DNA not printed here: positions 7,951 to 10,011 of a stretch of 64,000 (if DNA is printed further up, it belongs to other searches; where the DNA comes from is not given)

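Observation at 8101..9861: NCS2 nucleobase permease fused to an anti-sigma-factor-like GHKL domain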

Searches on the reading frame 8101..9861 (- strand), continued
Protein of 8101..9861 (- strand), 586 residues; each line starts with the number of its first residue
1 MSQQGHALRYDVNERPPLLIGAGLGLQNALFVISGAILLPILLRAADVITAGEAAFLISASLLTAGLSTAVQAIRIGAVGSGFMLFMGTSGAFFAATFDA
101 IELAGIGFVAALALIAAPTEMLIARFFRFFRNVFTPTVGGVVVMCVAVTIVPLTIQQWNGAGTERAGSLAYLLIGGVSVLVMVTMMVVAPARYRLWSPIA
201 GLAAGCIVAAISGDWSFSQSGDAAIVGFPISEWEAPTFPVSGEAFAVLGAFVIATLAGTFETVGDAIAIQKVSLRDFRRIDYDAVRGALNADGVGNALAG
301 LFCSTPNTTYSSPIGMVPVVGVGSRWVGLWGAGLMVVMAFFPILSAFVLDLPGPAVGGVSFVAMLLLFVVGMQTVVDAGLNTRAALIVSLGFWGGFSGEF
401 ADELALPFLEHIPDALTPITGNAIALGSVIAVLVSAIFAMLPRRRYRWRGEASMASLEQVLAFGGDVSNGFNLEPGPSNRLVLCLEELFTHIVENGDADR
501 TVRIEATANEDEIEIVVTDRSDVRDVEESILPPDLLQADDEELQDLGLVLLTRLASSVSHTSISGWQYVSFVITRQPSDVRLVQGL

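Call 22: find_encoding_contigs(protein=P0036, flank=8000, max_places=2)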
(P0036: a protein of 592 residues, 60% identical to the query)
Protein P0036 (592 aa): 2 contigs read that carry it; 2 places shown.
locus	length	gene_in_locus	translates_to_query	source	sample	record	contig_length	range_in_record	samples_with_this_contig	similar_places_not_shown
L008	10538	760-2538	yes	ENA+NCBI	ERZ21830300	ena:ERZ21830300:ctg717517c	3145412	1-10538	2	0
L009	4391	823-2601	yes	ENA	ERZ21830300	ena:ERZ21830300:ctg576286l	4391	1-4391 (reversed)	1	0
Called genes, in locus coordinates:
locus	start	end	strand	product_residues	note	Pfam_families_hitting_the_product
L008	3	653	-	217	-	?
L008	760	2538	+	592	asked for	PF00860:Xan_ur_permease, PF13581:HATPase_c_2 (weak)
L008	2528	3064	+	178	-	PF00472:RF-1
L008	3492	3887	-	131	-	PF01042:Ribonuc_L-PSP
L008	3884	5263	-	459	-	PF01266:DAO (faint), PF01593:Amino_oxidase, PF13450:NAD_binding_8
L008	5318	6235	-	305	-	PF00494:SQS_PSY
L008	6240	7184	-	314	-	PF00494:SQS_PSY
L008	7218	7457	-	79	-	PF07311:Dodecin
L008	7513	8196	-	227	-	PF00583:Acetyltransf_1, PF13673:Acetyltransf_10 (weak), PF13508:Acetyltransf_7 (weak)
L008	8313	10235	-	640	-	PF00432:Prenyltrans (faint), PF07678:TED_complement (faint), PF09492:Pec_lyase (faint), PF13249:SQHop_cyclase_N, PF13243:SQHop_cyclase_C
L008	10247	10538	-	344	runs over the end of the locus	PF00348:polyprenyl_synt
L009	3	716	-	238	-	?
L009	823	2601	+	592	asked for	PF00860:Xan_ur_permease, PF13581:HATPase_c_2 (weak)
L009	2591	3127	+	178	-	PF00472:RF-1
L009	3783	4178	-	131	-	PF01042:Ribonuc_L-PSP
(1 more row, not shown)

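Call 30: find_related_loci(query=A2, collection=genome_contigs, flank=10000)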
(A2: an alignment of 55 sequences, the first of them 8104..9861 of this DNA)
Query A2 (586 aa) in genome_contigs; peptide patterns used: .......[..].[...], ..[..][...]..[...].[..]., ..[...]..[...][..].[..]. (x = any residue, [..] = any of these).
599 stretches matched a pattern (row limit reached: there are more); 557 encode a relative of the query (tblastn E <= 1e-3); the best 80 are kept; 80 distinct loci.
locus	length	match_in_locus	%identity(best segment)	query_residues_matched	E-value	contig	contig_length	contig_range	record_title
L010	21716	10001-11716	70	1-576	0e+0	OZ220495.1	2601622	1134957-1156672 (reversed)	MAG: Dehalococcoidia bacterium isolate 23c5d8d9-c01e-4714-bf51-3e77b66f12ef genome assembly, chromosome: 1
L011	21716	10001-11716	65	1-575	0e+0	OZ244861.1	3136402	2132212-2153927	MAG: Dehalococcoidia bacterium isolate c89b5861-ddb0-43db-8093-953e815e1e37 genome assembly, chromosome: 1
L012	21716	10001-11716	65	1-575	0e+0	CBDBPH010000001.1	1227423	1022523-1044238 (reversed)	MAG: Dehalococcoidia bacterium isolate 745030fc-1ee1-449d-a068-ea6b321db757 genome assembly, contig: contig_1, whole gen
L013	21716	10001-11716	64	1-575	0e+0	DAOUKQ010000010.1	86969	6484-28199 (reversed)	MAG TPA_asm: Dehalococcoidia bacterium isolate S7_353 k113_2389032, whole genome shotgun sequence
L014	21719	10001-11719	63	1-576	0e+0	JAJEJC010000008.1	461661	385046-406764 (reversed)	MAG: Dehalococcoidia bacterium isolate p16x63bins.52 k141_786611, whole genome shotgun sequence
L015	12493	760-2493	60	1-578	0e+0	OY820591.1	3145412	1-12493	MAG: Dehalococcoidia bacterium isolate bad7acc4-ca48-4abb-846f-85865ba1c961 genome assembly, chromosome: 1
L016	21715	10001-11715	79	1-576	4e-169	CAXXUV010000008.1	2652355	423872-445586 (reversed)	MAG: Dehalococcoidia bacterium isolate 53e0c16e-ff2d-4f84-9f2e-96c73ee24ba6 genome assembly, contig: contig_8, whole gen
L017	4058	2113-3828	37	2-573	8e-125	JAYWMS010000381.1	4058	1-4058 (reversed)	MAG: Nitrospirota bacterium isolate DY22_TVG06_BIN6 k141_1127103, whole genome shotgun sequence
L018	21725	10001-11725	38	2-576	2e-122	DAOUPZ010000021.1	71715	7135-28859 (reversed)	MAG TPA_asm: Clostridia bacterium isolate CSMAG_113 CSMAG_113_k141_2979629_length_71715_cov_22.9865, whole genome shotgu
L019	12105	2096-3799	36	6-576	3e-112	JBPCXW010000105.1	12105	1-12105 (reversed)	MAG: Gammaproteobacteria bacterium isolate MAG_seacave_26 S1Ck127_1738358, whole genome shotgun sequence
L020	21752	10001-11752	84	1-584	0e+0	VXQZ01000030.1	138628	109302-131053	MAG: Chloroflexi bacterium isolate SB0664_bin_20 NODE_118_length_138628_cov_50.654478, whole genome shotgun sequence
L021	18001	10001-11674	34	8-573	6e-102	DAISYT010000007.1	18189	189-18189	MAG TPA_asm: Candidatus Cloacimonadota bacterium isolate CTOTU18741 NODE_2438_length_18189_cov_5.484173, whole genome sh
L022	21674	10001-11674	33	3-560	8e-86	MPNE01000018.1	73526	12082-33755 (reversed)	MAG: Gemmatimonadetes bacterium bin94 NODE_624_length_73526_cov_17.5089_ID_1247, whole genome shotgun sequence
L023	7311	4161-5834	33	2-560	2e-85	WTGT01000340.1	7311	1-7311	MAG: Rhodobacteraceae bacterium isolate CO36404bin_4 NODE_2538_length_7311_cov_9.112321, whole genome shotgun sequence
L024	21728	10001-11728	33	1-575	3e-85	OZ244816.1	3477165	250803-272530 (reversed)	MAG: Dehalococcoidia bacterium isolate f2a2dee8-fbed-446a-8eee-262c204d2a39 genome assembly, chromosome: 1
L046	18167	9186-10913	32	2-579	6e-83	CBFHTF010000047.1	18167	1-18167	MAG: Luminiphilus sp. isolate Co_bin_278_indstr genome assembly, contig: Co_bin_278_indstr_c47, whole genome shotgun seq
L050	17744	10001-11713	31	7-577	4e-82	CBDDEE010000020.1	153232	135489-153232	MAG: Myxococcota bacterium isolate 73384339-dcb6-4e61-b93f-9f18697b7e07 genome assembly, contig: contig_20, whole genome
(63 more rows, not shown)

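Call 42: search_solved_structures(query=A2, max_evalue=0.001, show_alignments=2)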
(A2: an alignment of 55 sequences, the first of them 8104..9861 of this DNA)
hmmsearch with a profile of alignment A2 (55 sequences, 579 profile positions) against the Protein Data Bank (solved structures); distinct sequences matched with E-value up to 0.001: 10.
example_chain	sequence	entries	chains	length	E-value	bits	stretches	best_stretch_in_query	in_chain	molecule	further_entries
31ey_A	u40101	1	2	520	5.5e-44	153.9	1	14-437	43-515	Uric acid-xanthine permease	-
31ez_A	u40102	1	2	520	5.6e-44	153.9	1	13-437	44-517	Uric acid-xanthine permease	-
31ew_A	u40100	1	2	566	6.9e-44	153.6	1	13-437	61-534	Uric acid-xanthine permease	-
5i6c_A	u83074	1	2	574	1.9e-43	152.1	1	13-437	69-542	Uric acid-xanthine permease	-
7ytw_A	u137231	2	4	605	2.1e-26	95.9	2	247-453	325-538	Solute carrier family 23 member 1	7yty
8jew_A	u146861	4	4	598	2.1e-26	95.8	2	246-451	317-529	Solute carrier family 23 member 1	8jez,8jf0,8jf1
8omz_A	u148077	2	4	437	2.7e-26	95.5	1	14-442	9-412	Uracil permease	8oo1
3qe7_A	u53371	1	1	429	1.8e-24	89.4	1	14-441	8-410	Uracil permease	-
5xls_A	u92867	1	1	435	2.9e-24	88.8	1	14-438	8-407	Uracil permease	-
6m36_A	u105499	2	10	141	4e-07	32.2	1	447-568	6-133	Serine-protein kinase RsbW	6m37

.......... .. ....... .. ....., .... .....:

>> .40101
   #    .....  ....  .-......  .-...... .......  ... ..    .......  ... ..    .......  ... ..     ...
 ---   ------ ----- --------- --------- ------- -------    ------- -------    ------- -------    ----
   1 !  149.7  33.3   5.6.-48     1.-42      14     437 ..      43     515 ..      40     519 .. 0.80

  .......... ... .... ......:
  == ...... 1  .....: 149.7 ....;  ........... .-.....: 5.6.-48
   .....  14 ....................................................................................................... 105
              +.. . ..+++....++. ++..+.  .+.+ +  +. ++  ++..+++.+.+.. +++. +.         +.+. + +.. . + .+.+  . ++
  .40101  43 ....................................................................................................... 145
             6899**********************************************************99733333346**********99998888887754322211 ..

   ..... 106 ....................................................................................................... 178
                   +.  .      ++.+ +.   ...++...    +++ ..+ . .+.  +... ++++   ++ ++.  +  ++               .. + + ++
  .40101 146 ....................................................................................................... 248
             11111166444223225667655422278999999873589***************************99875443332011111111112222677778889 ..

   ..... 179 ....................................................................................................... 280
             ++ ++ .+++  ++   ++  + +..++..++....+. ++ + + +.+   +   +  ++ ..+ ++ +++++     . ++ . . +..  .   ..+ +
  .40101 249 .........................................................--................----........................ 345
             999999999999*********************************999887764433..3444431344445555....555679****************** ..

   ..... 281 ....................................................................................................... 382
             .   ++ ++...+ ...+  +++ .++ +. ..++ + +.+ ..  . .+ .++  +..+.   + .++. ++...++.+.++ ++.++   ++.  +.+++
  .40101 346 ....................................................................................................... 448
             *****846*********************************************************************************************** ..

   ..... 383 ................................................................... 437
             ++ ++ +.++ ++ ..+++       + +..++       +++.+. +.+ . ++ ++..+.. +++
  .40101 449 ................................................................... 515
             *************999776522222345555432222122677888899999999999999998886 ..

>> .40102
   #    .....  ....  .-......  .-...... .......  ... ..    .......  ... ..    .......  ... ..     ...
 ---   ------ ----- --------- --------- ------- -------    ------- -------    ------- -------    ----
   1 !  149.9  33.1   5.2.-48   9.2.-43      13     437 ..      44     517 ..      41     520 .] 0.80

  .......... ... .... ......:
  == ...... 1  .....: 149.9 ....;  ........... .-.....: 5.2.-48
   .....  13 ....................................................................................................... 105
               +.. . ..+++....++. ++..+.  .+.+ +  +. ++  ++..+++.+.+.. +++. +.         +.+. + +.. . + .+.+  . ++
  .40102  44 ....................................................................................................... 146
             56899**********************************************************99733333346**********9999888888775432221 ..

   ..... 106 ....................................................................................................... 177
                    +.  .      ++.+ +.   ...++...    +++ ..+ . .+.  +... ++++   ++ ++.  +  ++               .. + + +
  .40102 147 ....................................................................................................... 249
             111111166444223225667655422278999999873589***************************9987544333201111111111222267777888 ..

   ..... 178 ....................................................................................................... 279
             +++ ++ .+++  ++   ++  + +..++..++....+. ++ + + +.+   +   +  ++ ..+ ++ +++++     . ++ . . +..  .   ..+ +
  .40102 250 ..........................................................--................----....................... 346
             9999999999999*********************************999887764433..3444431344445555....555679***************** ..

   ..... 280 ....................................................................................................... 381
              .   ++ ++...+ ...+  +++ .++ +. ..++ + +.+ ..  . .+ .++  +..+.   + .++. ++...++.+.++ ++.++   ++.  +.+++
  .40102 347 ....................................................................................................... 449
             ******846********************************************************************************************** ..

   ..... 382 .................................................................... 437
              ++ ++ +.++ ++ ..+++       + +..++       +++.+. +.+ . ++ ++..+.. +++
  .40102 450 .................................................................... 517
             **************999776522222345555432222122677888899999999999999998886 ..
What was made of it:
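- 8542..9792 (-): Transmembrane transporter body (residues 24-440), 14 TM helices, 7+7 elevator fold. Family profile against UapA E=5.5e-44, then SVCT1 and UraA (call 42).
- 9067..9081 (-): TM8 motif E261-T-V-G-D265, equivalent to UapA E356/D360. They align to UapA 'ECIGD' (call 42).
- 8887..8946 (-): TM10 'signature' region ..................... It is a divergent NAT motif: S312-P313 occupy the positions of UapA Q408-N409. Alignment to UapA '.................' (call 42).
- On NCS2/NAT (SLC23) transporter family: UapA Q408-N409-N410-G411 aligns with S312-P313-I314-G315 (call 42).
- Checked: The segment aligns to TM10 of UapA, but the canonical Gln-Asn substrate-binding pair is replaced by Ser312-Pro313 (call 42).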

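Call 50: predict_structure(alignment_id=A2)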
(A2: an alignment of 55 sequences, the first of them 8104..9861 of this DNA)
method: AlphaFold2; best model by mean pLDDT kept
length: 586 residues; sequences in the alignment: 55
mean_pLDDT: 88.7   pTM: 0.87
mean pLDDT of the five models: 88.7, 87.9, 86.9, 86.7, 85.1
residues with pLDDT >= 90: 360; 70-90: 198; 50-70: 17; < 50: 11
segments of 3 or more residues with pLDDT < 50: 1-5, 581-586
pLDDT, mean of each block of 10 residues (from residue 1): 60 95 93 85 88 92 96 94 93 87 95 95 91 89 91 90 90 97 95 91 96 91 89 93 90 90 93 87 94 96 92 90 95 96 90 92 93 90 93 88 76 77 88 92 89 94 96 93 94 84 91 90 63 70 77 87 87 77 41
secondary structure, 60 per line:
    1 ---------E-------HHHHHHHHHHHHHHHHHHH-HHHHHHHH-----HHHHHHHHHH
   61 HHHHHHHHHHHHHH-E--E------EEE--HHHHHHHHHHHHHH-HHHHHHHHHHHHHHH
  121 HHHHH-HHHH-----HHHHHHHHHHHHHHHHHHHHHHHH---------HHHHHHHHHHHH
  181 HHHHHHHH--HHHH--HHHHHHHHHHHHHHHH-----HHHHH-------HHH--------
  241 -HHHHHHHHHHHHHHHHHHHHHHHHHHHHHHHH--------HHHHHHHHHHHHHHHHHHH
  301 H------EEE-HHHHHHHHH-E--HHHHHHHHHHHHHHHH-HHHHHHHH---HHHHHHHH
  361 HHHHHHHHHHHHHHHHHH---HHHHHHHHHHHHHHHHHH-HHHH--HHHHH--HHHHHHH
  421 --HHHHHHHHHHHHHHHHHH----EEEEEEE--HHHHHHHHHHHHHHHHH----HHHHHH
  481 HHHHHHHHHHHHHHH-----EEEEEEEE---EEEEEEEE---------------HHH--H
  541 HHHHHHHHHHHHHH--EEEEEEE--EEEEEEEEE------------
elements in order: H18-36 H38-45 H51-74 E86-88 H91-104 H106-125 H127-130 H136-159 H169-188 H191-194 H197-212 H218-222 H242-273 H282-301 E308-310 H312-320 H325-340 H342-349 H353-378 H382-399 H401-404 H407-411 H414-420 H423-440 E445-451 H454-470 H475-495 E501-508 E512-519 H540-554 E557-563 E566-574
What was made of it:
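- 8101..9861 (-): Complete ORF, 586 aa: NCS2/SLC23-type permease with a C-terminal RsbW-like domain. Full-length AF2 model: pLDDT 88.7, pTM 0.87 (call 50).
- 8524..8541 (-): Arg-rich juxtamembrane linker LPRRRY between TM14 and strand beta1 of the tail domain. In the AF2 model the TM14 helix ends at residue 440 and beta1 spans 445-451 (call 50).
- On NCS2/NAT (SLC23) transporter family: AF2 full-length model with pLDDT 88.7 (call 50).
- The high pTM of 0.87 for the two-domain model suggests a defined arrangement (call 50).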

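Call 55: search_protein_families(library=pfam, alignment_id=A3, max_evalue=0.00001)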
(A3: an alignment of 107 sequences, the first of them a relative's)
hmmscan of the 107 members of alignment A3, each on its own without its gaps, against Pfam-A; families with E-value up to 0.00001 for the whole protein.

A. member 1, L005:6162-7403:- (413 aa): 2 families
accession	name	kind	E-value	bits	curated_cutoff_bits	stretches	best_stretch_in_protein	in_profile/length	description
PF01740.26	STAS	-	1.3e-14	54.2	22.6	1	12-99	12-100/106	STAS domain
PF13466.11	STAS_2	-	5.2e-07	30.2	29.2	1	13-92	1-79/80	STAS domain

B. families by the number of members that match (of 107 scanned): 159 families (the first 25 are shown)
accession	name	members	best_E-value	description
PF00860.26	Xan_ur_permease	4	1.7e-46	Permease family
PF07719.23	TPR_2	3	2.4e-84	Tetratricopeptide repeat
PF00515.34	TPR_1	3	1.7e-80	Tetratricopeptide repeat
PF07992.20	Pyr_redox_2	3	1.4e-72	Pyridine nucleotide-disulphide oxidoreductase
PF13414.12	TPR_11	3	2.3e-72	TPR repeat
PF13431.12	TPR_17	3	9.7e-72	Tetratricopeptide repeat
PF13181.12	TPR_8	3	2.6e-70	Tetratricopeptide repeat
PF13432.12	TPR_16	3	2.9e-67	Tetratricopeptide repeat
PF14559.12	TPR_19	3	1e-62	Tetratricopeptide repeat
PF13428.12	TPR_14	3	2.7e-52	Tetratricopeptide repeat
PF13424.12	TPR_12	3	1.2e-49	Tetratricopeptide repeat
PF13517.12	FG-GAP_3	3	2.7e-48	FG-GAP-like repeat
PF13176.12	TPR_7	3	1.3e-47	Tetratricopeptide repeat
PF13374.12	TPR_10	3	1.6e-29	Tetratricopeptide repeat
PF13371.12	TPR_9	3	4.3e-26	Tetratricopeptide repeat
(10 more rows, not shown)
